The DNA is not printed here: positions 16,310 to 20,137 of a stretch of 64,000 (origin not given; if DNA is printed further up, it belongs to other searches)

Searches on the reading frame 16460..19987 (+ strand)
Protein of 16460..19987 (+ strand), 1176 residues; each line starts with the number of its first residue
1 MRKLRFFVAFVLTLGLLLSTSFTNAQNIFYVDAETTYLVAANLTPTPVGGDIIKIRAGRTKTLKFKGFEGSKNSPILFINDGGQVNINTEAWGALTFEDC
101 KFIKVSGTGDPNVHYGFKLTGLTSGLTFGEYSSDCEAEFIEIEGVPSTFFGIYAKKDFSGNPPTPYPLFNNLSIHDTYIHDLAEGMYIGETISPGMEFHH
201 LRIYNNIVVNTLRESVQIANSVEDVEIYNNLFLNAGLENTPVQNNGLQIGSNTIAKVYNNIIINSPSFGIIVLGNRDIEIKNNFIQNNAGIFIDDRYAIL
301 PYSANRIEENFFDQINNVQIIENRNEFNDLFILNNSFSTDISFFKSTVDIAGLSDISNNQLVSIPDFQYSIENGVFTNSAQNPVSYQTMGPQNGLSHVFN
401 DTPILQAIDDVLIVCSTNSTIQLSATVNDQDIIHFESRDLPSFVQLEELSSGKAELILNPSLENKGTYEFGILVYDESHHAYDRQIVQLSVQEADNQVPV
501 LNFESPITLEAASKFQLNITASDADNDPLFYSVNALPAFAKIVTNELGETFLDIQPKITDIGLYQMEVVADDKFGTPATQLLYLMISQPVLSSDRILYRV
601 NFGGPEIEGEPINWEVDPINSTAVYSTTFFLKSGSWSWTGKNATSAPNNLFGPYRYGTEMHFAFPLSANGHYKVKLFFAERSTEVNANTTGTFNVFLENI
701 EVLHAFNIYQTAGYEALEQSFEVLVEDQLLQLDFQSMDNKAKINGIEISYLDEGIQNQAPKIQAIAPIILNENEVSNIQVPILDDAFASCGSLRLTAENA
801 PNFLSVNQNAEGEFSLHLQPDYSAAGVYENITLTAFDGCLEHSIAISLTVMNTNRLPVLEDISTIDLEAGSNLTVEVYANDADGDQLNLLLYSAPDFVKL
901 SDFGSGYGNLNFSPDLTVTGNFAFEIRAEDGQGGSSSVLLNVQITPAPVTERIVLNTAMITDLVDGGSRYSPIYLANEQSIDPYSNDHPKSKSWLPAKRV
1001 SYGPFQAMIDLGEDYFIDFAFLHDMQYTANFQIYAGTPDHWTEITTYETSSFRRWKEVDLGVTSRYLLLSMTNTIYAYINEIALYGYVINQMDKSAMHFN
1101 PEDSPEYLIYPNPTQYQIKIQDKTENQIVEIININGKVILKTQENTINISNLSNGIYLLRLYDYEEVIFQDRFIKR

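Call 78: search_protein_families(library=pfam, proteins=[window:16460-19987:+], max_evalue=0.0001)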
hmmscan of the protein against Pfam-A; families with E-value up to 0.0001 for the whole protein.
window:16460-19987:+ (1176 aa): 4 families
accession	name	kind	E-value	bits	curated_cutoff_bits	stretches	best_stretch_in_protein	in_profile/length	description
PF17963.7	Big_9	-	1.5e-13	51.9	23.6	1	854-942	1-88/89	Bacterial Ig domain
PF11721.14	Malectin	-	4.8e-13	49.8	23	1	597-744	2-150/163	Malectin domain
PF18962.6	Por_Secre_tail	-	4.3e-12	46.6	27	1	1109-1166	1-67/75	Secretion system C-terminal sorting domain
PF05345.18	He_PIG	-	2e-05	25.4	24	0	857-945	2-96/96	Putative Ig domain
